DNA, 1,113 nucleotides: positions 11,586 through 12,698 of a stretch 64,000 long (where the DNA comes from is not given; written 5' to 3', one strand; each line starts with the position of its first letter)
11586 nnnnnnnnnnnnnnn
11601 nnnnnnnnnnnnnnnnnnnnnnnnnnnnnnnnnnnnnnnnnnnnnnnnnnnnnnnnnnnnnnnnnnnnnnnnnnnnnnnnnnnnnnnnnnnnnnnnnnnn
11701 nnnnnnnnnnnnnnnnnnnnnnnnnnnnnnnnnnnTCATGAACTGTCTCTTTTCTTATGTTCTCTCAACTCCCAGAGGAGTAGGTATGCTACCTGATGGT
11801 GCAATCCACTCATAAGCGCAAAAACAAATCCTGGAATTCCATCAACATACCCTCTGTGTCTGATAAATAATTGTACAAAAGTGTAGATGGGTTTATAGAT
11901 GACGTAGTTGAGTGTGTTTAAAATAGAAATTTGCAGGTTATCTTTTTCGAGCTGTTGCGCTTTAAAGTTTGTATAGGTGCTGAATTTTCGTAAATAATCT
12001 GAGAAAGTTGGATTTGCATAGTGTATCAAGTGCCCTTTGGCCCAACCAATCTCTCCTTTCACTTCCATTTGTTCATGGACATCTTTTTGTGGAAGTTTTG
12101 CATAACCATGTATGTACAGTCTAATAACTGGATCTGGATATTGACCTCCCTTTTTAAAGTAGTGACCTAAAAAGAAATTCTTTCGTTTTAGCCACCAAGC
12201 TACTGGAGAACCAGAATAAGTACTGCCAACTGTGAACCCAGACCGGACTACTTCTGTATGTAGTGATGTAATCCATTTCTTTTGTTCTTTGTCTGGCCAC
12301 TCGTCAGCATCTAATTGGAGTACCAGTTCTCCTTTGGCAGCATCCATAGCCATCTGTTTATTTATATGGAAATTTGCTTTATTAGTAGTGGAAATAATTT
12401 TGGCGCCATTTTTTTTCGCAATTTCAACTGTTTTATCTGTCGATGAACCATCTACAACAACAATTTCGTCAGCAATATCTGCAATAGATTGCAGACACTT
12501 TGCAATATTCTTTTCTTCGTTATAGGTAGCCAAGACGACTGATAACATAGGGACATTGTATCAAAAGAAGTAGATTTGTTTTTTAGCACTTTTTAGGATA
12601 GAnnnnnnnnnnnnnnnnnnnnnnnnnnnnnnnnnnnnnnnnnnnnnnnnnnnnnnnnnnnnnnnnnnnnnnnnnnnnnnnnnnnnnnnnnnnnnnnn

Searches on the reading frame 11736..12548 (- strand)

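Call 11: search_protein_families(library=pfam, proteins=[window:11736-12548:-], max_evalue=0.01)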
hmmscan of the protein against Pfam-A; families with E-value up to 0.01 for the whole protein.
window:11736-12548:- (270 aa): 2 families
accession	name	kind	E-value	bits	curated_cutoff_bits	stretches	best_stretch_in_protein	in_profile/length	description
PF00535.33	Glycos_transf_2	-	1.5e-21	77.5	23.3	1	3-150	1-157/168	Glycosyl transferase family 2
PF13704.12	Glyco_tranf_2_4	-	3.9e-05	24.5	27.5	1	10-83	2-82/98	Glycosyl transferase family 2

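Call 36: search_protein_families(library=ncbifam, proteins=[window:11736-12548:-], max_evalue=0.001)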
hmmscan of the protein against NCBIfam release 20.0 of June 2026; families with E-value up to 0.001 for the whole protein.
window:11736-12548:- (270 aa): 15 families
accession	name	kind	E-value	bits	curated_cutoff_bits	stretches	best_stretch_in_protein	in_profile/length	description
TIGR04283.1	glyco_like_mftF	equivalog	2.3e-14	53.5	182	1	2-100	1-102/221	TIGR04283 family arsenosugar biosynthesis glycosyltransferase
TIGR04195.1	S_glycosyl_SunS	equivalog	3.9e-12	45.7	350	1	6-91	63-150/421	SunS family peptide S-glycosyltransferase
NF010496.0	PRK13915.1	equivalog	2e-10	40.2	262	1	2-60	33-97/307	glucosyl-3-phosphoglycerate synthase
TIGR04182.1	glyco_TIGR04182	equivalog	3.8e-10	39.6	325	1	3-84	3-84/293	S-layer glycoprotein N-glycosyltransferase AglJ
NF041391.1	DPhHxTase_Halo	equivalog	6e-10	38.5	375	1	7-83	2-79/213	dolichyl-phosphate hexose transferase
NF038302.1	EPS_HpsE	equivalog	2.2e-07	30.2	300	1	2-95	3-106/307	hormogonium polysaccharide biosynthesis glycosyltransferase HpsE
NF007482.0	PRK10073.1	equivalog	3.4e-07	29.6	423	1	2-83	8-96/334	glycosyltransferase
NF041875.1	EPS_EpsD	equivalog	4.5e-07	29.6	370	1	2-87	1-94/325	exopolysaccharide biosynthesis glycosyltransferase EpsD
NF047683.1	TeichurnBiosyTuaG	equivalog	3.1e-06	27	400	1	2-98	8-113/252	teichuronic acid biosynthesis protein TuaG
NF050050.1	ProtGlycPglI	equivalog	3.4e-06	26.7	500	1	2-83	4-94/306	GalNAc(5)-diNAcBac-PP-undecaprenol beta-1,3-glucosyltransferase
NF058614.1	PPMAGASynPpgS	equivalog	5e-06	26.1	370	1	4-53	4-53/226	polyprenyl-phospho-N-acetylgalactosaminyl synthase PpgS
TIGR03937.1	PgaC_IcaA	equivalog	1.1e-05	24.6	422.3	1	2-96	47-149/407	poly-beta-1,6-N-acetyl-D-glucosamine synthase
NF045692.1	OglycostaseCruG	equivalog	0.00035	19.6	600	1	2-47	43-91/386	2'-O-glycosyltransferase CruG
TIGR03965.1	mycofact_glyco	equivalog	0.00044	19.2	280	1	3-104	77-183/467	mycofactocin biosynthesis glycosyltransferase MftF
NF053739.1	GlytfEpsEBac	equivalog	0.00077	18.5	450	1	2-83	3-93/265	glycosyltransferase EpsE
